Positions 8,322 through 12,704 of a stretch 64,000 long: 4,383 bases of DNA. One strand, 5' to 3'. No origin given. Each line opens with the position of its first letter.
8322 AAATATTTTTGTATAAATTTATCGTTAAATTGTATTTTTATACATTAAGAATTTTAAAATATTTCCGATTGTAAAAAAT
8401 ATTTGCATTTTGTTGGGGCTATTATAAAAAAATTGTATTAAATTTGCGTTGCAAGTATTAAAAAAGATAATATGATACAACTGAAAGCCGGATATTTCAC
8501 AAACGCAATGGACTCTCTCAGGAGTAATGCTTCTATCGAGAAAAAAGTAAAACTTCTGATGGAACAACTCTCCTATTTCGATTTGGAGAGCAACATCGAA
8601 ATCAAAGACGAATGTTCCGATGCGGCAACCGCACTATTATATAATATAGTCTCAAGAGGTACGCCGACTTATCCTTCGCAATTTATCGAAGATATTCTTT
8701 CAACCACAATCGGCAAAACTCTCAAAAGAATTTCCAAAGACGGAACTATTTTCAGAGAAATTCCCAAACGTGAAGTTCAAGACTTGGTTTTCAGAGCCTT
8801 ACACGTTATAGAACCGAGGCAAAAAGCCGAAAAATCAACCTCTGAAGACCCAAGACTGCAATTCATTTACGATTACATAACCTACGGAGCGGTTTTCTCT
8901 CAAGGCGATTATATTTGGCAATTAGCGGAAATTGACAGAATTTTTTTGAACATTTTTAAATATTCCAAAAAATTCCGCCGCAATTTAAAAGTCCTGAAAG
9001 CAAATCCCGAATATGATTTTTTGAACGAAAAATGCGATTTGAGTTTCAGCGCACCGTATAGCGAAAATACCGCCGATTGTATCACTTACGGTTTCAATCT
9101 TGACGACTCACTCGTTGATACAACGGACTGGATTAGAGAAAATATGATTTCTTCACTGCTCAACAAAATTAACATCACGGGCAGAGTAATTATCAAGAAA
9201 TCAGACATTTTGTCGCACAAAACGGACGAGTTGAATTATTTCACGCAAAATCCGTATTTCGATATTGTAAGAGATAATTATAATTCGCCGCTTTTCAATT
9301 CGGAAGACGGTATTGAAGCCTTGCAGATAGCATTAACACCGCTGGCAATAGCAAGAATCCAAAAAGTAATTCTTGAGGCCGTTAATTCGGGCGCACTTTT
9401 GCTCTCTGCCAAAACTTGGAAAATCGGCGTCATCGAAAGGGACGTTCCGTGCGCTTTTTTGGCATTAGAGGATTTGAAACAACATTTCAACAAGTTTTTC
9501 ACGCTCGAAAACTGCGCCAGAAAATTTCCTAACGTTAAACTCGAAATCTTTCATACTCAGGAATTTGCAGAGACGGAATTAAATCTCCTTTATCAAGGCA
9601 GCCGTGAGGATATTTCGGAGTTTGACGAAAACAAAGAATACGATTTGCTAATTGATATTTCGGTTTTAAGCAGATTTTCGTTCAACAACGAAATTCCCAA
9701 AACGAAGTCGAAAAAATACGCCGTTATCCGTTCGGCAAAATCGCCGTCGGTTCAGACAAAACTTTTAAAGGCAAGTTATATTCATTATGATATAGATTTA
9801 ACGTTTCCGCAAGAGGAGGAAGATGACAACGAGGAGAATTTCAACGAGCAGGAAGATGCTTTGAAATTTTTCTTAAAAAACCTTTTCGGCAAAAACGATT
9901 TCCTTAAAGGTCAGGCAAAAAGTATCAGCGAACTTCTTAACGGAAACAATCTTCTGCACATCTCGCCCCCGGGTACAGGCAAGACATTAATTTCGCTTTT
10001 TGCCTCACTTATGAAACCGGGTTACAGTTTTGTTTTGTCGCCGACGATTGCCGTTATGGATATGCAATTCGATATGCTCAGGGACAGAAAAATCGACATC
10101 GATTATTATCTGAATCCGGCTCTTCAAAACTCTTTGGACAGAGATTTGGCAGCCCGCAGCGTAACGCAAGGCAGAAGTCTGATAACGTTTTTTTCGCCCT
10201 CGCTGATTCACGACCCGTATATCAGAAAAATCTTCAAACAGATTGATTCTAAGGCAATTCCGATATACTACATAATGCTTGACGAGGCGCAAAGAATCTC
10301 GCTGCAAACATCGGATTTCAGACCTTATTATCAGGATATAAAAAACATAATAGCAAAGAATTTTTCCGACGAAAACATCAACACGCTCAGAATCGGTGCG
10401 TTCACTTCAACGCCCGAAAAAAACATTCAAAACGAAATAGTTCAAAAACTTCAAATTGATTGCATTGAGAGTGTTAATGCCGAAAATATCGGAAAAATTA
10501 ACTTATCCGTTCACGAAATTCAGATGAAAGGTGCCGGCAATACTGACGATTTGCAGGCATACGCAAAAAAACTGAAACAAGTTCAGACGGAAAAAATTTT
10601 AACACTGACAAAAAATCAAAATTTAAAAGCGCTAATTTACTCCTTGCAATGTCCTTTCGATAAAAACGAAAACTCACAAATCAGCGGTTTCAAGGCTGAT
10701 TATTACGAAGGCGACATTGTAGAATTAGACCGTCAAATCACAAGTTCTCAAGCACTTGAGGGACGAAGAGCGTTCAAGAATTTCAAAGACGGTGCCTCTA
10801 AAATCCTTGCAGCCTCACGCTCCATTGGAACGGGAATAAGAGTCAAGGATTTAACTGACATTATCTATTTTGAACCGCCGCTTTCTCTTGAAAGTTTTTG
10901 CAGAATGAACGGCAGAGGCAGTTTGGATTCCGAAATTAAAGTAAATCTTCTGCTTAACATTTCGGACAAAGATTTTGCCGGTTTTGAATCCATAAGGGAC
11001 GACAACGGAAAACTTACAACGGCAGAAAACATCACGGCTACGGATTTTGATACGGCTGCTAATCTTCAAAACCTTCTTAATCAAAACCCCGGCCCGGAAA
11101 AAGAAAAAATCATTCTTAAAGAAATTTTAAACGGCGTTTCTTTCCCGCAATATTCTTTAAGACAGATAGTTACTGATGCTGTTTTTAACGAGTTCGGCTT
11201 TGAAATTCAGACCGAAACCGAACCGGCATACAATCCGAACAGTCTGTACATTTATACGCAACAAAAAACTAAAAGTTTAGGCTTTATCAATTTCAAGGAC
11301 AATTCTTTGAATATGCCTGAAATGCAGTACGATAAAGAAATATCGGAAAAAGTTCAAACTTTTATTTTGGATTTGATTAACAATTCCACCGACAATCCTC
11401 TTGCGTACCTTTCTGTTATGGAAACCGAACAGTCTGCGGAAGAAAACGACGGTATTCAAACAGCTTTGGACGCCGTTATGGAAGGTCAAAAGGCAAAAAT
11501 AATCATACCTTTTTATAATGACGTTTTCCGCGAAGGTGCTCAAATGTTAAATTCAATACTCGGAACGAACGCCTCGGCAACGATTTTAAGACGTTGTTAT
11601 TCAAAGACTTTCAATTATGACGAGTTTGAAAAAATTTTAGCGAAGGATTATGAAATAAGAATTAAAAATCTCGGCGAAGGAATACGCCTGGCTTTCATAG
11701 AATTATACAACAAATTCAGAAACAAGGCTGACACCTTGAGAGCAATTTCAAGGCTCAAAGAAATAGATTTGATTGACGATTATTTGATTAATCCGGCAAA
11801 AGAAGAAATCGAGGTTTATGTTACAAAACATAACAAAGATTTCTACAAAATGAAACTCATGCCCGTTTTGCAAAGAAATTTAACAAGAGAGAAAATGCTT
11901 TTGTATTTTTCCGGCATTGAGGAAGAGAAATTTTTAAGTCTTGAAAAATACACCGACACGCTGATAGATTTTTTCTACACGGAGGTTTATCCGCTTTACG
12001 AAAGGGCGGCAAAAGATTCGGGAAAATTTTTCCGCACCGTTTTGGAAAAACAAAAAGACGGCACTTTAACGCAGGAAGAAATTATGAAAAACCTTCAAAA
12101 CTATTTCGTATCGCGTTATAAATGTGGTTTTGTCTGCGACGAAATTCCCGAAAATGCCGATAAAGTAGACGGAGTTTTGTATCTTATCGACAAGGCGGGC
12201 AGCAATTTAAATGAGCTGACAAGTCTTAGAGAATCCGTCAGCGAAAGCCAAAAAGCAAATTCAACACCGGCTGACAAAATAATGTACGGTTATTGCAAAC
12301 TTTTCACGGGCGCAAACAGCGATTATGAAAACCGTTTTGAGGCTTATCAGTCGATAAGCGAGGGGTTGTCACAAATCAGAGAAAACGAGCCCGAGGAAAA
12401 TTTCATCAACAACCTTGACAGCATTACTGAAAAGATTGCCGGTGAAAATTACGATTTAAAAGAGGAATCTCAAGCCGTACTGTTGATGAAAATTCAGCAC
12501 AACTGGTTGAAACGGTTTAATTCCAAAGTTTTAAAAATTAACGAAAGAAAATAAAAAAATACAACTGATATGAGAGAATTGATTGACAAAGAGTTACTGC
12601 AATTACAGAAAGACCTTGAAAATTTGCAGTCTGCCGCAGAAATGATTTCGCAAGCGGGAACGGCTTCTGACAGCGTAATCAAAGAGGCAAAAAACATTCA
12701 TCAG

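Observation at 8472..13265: Giant RecQ-like helicase with two large unassigned domains, paired with a tail-anchored coiled-coil protein: candidate undescribed defence or genome-surveillance module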

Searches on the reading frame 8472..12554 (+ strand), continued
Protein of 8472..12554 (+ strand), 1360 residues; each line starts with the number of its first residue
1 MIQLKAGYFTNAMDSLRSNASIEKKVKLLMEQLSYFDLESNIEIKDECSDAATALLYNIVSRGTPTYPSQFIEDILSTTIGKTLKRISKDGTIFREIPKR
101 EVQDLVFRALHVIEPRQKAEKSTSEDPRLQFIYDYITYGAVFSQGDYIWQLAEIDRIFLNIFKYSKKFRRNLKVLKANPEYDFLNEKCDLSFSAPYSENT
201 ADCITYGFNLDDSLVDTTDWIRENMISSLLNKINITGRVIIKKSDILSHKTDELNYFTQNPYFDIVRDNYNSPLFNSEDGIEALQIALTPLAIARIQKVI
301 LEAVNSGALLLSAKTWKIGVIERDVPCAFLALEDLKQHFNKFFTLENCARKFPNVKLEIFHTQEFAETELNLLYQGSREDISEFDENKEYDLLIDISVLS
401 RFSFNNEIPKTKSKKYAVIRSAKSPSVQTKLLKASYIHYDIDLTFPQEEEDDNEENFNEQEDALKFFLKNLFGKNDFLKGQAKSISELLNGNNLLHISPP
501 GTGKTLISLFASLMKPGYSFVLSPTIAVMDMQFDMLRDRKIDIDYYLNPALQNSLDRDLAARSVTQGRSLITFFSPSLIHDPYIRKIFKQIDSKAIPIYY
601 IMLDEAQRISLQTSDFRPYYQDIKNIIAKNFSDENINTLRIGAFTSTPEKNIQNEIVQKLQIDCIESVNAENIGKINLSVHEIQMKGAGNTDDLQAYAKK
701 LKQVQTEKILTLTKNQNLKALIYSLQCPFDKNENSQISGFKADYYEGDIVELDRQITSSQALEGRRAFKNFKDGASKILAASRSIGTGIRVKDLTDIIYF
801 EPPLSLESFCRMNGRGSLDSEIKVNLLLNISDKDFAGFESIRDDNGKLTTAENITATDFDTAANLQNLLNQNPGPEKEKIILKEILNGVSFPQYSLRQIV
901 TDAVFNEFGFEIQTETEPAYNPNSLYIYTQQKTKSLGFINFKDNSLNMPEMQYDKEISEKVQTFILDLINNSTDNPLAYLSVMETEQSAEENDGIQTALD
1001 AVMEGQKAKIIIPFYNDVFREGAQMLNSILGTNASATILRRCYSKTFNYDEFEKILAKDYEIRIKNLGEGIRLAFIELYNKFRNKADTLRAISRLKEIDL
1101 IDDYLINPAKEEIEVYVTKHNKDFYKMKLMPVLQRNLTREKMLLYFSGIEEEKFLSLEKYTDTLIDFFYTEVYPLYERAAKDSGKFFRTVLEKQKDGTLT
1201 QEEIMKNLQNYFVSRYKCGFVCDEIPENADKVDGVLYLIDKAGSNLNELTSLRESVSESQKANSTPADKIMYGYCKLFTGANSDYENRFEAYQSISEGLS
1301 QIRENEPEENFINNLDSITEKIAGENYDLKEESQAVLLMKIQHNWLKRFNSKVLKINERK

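Call 96: find_encoding_contigs(protein=P0069, flank=10000, max_places=1)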
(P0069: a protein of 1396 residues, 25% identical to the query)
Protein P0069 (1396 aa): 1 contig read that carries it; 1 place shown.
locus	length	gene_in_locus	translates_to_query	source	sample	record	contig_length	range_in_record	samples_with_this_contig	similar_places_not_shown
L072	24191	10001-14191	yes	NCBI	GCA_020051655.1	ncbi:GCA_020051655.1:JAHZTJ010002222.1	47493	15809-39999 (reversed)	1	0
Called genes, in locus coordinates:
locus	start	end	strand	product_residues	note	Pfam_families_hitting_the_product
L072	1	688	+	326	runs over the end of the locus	PF01656:CbiA, PF02374:ArsA_ATPase, PF09140:MipZ (faint), PF13614:AAA_31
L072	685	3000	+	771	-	PF08665:PglZ (faint)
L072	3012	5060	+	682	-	PF20442:BrxL_N, PF13337:BrxL_ATPase, PF13541:ChlI (faint), PF05362:Lon_C (weak)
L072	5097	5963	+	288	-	-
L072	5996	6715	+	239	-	-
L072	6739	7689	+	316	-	-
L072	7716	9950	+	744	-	PF06745:ATPase (faint), PF05127:NAT10_TcmA_helicase (faint), PF13086:AAA_11, PF13245:AAA_19, PF13604:AAA_30 (faint), PF13086:AAA_11, PF13087:AAA_12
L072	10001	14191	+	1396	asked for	PF00270:DEAD, PF00271:Helicase_C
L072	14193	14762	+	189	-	PF06013:WXG100 (faint)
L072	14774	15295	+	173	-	-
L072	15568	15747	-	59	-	-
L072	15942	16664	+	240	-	-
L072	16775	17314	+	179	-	-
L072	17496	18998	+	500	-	PF13742:tRNA_anti_2, PF02601:Exonuc_VII_L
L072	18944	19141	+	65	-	PF02609:Exonuc_VII_S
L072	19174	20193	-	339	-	PF12895:ANAPC3 (faint), PF14559:TPR_19 (faint), PF07719:TPR_2 (faint), PF13181:TPR_8 (faint), PF13424:TPR_12 (faint), PF00515:TPR_1 (faint), PF13174:TPR_6 (faint), PF13432:TPR_16 (weak), +3 more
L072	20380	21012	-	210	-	-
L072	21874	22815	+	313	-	PF02653:BPD_transp_2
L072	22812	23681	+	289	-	PF02653:BPD_transp_2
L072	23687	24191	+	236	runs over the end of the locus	PF00005:ABC_tran, PF13304:AAA_21 (faint)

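Call 97: find_encoding_contigs(protein=P0073, flank=10000, max_places=1)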
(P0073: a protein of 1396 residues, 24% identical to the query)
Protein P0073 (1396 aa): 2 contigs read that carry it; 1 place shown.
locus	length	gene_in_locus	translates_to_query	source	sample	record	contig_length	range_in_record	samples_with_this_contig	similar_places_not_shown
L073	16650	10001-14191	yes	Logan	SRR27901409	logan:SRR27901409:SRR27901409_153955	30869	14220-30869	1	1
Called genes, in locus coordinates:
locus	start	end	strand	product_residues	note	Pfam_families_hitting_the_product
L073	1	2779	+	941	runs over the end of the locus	PF00176:SNF2-rel_dom, PF00270:DEAD, PF04851:ResIII, PF00271:Helicase_C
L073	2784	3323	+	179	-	-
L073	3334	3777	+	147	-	-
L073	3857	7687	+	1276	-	PF02384:N6_Mtase (weak), PF07669:Eco57I, PF20473:MmeI_Mtase, PF20466:MmeI_TRD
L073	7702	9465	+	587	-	PF03235:GmrSD_N, PF07510:GmrSD_C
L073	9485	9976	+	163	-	-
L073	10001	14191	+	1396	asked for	PF00270:DEAD, PF00271:Helicase_C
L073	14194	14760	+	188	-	-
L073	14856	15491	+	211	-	-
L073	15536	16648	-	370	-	?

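Call 98: find_encoding_contigs(protein=P0075, flank=10000, max_places=2)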
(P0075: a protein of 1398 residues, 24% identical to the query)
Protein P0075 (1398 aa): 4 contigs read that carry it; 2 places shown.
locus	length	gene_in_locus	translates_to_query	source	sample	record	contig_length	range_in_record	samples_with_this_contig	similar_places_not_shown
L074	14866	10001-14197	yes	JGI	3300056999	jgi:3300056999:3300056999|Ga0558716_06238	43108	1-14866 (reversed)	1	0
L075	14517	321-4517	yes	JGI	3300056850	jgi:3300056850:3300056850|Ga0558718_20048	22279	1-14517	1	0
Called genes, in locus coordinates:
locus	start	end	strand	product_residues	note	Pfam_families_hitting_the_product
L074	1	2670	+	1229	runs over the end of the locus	PF14335:DUF4391 (faint), PF02384:N6_Mtase (faint), PF20473:MmeI_Mtase (faint), PF07669:Eco57I, PF12950:TaqI_C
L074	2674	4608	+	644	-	PF02463:SMC_N, PF13166:AAA_13 (faint), PF13175:AAA_15 (weak), PF13476:AAA_23, PF13304:AAA_21 (faint)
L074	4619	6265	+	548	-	PF04326:SLFN_AlbA_2, PF13749:HATPase_c_4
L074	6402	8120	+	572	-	PF00069:Pkinase, PF07714:PK_Tyr_Ser-Thr, PF03109:ABC1 (weak), PF07719:TPR_2 (faint), PF13432:TPR_16 (faint), PF13181:TPR_8 (faint), PF13424:TPR_12 (faint), PF00498:FHA, +3 more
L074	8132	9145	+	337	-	-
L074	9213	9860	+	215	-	-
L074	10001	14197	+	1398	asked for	PF00270:DEAD, PF00271:Helicase_C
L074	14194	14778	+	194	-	PF05335:DUF745 (weak)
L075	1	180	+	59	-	?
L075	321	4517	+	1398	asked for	PF00270:DEAD, PF00271:Helicase_C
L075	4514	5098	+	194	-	PF05335:DUF745 (weak)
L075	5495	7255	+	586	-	-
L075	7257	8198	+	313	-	-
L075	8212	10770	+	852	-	PF00012:HSP70, PF06723:MreB_Mbl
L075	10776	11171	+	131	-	-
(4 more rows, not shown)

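Call 99: find_encoding_contigs(protein=P0072, flank=10000, max_places=1)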
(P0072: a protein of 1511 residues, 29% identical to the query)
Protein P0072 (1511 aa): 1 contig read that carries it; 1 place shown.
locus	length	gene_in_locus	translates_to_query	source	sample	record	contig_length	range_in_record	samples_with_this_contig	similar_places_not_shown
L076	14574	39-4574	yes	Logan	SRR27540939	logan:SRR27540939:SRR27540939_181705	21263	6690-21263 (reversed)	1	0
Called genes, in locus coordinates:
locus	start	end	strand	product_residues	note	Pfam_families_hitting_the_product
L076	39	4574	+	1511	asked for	PF00270:DEAD, PF00271:Helicase_C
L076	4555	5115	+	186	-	-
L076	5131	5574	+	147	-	-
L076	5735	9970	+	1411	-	PF00313:CSD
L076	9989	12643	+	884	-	PF01555:N6_N4_Mtase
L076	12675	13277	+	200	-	-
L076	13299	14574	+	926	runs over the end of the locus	PF00176:SNF2-rel_dom, PF00270:DEAD (weak), PF04851:ResIII, PF00271:Helicase_C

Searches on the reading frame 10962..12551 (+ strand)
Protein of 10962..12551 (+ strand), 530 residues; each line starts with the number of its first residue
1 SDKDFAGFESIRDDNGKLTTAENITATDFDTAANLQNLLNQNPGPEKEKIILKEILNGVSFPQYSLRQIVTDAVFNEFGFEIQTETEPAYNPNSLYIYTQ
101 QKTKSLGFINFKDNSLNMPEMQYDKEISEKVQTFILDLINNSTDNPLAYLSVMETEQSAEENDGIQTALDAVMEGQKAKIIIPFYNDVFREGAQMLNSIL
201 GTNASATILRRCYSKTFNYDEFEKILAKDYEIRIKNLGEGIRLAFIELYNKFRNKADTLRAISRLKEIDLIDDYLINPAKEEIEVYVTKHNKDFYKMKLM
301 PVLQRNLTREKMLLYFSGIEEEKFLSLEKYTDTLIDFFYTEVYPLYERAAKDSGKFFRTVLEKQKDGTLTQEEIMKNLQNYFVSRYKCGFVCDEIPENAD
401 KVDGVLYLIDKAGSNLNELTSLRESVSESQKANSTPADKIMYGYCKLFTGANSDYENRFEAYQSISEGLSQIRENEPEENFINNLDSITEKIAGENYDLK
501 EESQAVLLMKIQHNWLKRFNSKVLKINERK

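Call 30: search_solved_structures(query=A3, max_evalue=10, show_alignments=2)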
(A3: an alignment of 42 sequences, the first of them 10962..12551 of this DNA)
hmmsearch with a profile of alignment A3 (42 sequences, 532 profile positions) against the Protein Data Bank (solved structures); distinct sequences matched with E-value up to 10: 6.
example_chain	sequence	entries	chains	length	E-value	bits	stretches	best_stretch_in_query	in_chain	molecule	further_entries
8r2d_D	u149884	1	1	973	0.0051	18.9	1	321-360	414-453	Integrator complex subunit 4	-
7cun_D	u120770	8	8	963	0.0058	18.7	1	321-360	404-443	Integrator complex subunit 4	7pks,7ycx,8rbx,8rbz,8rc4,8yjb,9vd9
7bfp_C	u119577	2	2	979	0.0059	18.6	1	321-360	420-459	Integrator complex subunit 4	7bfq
4o8s_A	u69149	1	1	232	0.033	16.2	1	349-428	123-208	Putative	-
4ok0_A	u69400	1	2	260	0.043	15.8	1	349-428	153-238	Putative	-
7bqr_A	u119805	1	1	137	0.086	14.8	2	448-501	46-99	Mussoc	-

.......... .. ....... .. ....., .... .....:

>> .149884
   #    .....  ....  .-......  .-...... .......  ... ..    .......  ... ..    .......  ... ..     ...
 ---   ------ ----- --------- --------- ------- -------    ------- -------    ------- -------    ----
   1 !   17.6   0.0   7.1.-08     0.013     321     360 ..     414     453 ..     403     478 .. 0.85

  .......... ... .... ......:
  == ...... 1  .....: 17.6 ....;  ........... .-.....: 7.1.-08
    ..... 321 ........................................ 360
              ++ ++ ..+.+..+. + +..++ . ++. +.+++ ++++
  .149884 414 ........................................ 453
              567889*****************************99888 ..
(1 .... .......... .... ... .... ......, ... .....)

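Call 37: search_protein_families(library=phrogs, proteins=[window:10962-12551:+], max_evalue=0.01)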
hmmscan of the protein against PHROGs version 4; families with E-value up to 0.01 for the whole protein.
window:10962-12551:+ (530 aa): 0 families

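Call 42: predict_structure(alignment_id=A5)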
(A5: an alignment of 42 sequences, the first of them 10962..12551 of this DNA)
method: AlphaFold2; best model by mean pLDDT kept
length: 530 residues; sequences in the alignment: 42
mean_pLDDT: 88.1   pTM: 0.84
mean pLDDT of the five models: 88.1, 88.0, 87.1, 87.0, 86.9
residues with pLDDT >= 90: 307; 70-90: 189; 50-70: 31; < 50: 3
segments of 3 or more residues with pLDDT < 50: none
pLDDT, mean of each block of 10 residues (from residue 1): 78 76 83 89 92 95 88 88 90 90 84 86 79 93 90 87 92 94 95 94 90 89 92 89 94 95 94 91 94 91 92 85 73 93 92 92 93 92 87 68 88 90 78 79 91 80 93 89 93 91 90 88 68
secondary structure, 60 per line:
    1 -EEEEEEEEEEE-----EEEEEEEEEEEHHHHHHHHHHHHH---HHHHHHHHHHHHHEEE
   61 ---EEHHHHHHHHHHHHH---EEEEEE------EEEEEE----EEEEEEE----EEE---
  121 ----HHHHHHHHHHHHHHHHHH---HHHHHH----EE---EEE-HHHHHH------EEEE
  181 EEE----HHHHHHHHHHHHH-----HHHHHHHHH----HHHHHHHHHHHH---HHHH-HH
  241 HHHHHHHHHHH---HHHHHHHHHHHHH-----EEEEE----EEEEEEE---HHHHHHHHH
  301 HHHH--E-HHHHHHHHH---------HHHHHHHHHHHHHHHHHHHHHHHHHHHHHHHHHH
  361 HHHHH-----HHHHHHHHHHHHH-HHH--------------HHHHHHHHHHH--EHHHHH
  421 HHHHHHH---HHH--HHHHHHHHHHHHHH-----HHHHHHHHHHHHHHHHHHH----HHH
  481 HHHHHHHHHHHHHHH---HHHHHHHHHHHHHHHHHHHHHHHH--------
elements in order: E2-12 E18-28 H29-41 H45-57 E58-60 H66-78 E82-87 E94-99 E104-110 E115-117 H125-142 H146-151 E161-163 H165-170 E177-183 H188-200 H206-214 H219-230 H234-237 H239-251 H255-267 E273-277 E282-288 H292-304 H309-317 H327-365 H371-383 H402-412 H416-427 H436-449 H455-473 H478-495 H499-522

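Call 45: fold_search(model_id=the predicted structure, library=pdb)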
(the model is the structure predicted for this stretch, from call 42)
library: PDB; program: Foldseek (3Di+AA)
matches with E <= 10: 278; with E <= 0.001: 0
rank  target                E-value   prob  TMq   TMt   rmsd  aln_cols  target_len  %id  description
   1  9exz_C                1.8e-01  0.18  0.17  0.16  25.3       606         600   11  Efficient and scalable protein design using a relaxed sequence space (released 2024-10-16)
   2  8tie_a                2.9e-01  0.10  0.15  0.09  27.8       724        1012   10  Double nuclear outer ring of Nup84-complexes from the yeast NPC (released 2023-10-11)
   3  9exz_B                4.3e-01  0.13  0.15  0.14  24.7       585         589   11  Efficient and scalable protein design using a relaxed sequence space (released 2024-10-16)
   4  1nb4_B                4.3e-01  0.06  0.12  0.11  24.6       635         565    8  HC-J4 RNA polymerase apo-form (released 2003-03-25)
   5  3mwv_B                6.7e-01  0.05  0.12  0.11  24.2       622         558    8  Crystal structure of HCV NS5B polymerase (released 2010-10-27)
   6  3w0l_C                8.0e-01  0.07  0.10  0.11  24.0       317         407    9  The crystal structure of Xenopus Glucokinase and Glucokinase Regulatory Protein complex (released 2013-07-17)
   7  5efr                  8.8e-01  0.16  0.14  0.17  26.8       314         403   12  Crystal Structure of a BamA-BamD fusion (released 2016-01-27)
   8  7fik_e                1.0e+00  0.08  0.18  0.10  25.1       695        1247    9  The cryo-EM structure of the CR subunit from X. laevis NPC (released 2022-11-09)
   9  9nc9_G                1.1e+00  0.12  0.15  0.11  18.7       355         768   11  Helical assembly of AVAST5 filament (released 2026-02-18)
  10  4e78_A                1.2e+00  0.04  0.10  0.10  24.8       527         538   10  Crystal structure of a product state assembly of HCV NS5B genotype 2a JFH-1 isolate with beta hairpin loop deletion bo (released 2012-04-18)
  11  8qtc_A                1.4e+00  0.07  0.09  0.16  17.5       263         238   12  Crystal structure of Arabidopsis thaliana 14-3-3 omega in complex with a phosphopeptide from the transcription factor  (released 2023-11-15)
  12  4wtc_A                1.4e+00  0.04  0.11  0.11  24.4       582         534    8  CRYSTAL STRUCTURE OF HCV NS5B GENOTYPE 2A JFH-1 ISOLATE WITH S15G E86Q E87Q C223H V321I MUTATIONS AND DELTA8 BETA HAIR (released 2015-02-11)
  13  3s4w_A                1.4e+00  0.03  0.10  0.06  21.7       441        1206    9  Structure of the FANCI-FANCD2 complex (released 2011-07-27)
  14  4txs_A                1.5e+00  0.03  0.11  0.10  23.8       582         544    9  An Ligand-observed Mass Spectrometry-based Approach Integrated into the Fragment Based Lead Discovery Pipeline (released 2015-05-06)
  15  7zu0_A                1.7e+00  0.07  0.15  0.10  21.8       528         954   10  HOPS tethering complex from yeast (released 2022-09-28)
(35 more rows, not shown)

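Call 82: search_protein_families(library=pfam, alignment_id=A3, max_evalue=0.01)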
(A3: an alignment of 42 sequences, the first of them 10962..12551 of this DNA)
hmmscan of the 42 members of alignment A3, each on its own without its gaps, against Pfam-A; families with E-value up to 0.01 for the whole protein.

A. member 1, window:10962-12551:+ (530 aa): 1 family
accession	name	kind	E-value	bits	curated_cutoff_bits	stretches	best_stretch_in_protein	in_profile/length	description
PF07801.16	DUF1647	-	0.0062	16.7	25.7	0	280-350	58-130/141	Protein of unknown function (DUF1647)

B. families by the number of members that match (of 42 scanned): 5 families
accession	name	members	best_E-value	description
PF07801.16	DUF1647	2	0.0062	Protein of unknown function (DUF1647)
PF07382.16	HC2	1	6.5e-07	Histone H1-like nucleoprotein HC2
PF20920.2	DAXX_hist_bd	1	0.0064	Death domain-associated protein 6, histone binding domain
PF13656.11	RNA_pol_L_2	1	0.0078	RNA polymerase Rpb3/Rpb11 dimerisation domain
PF14581.11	SseB_C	1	0.0097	SseB protein C-terminal domain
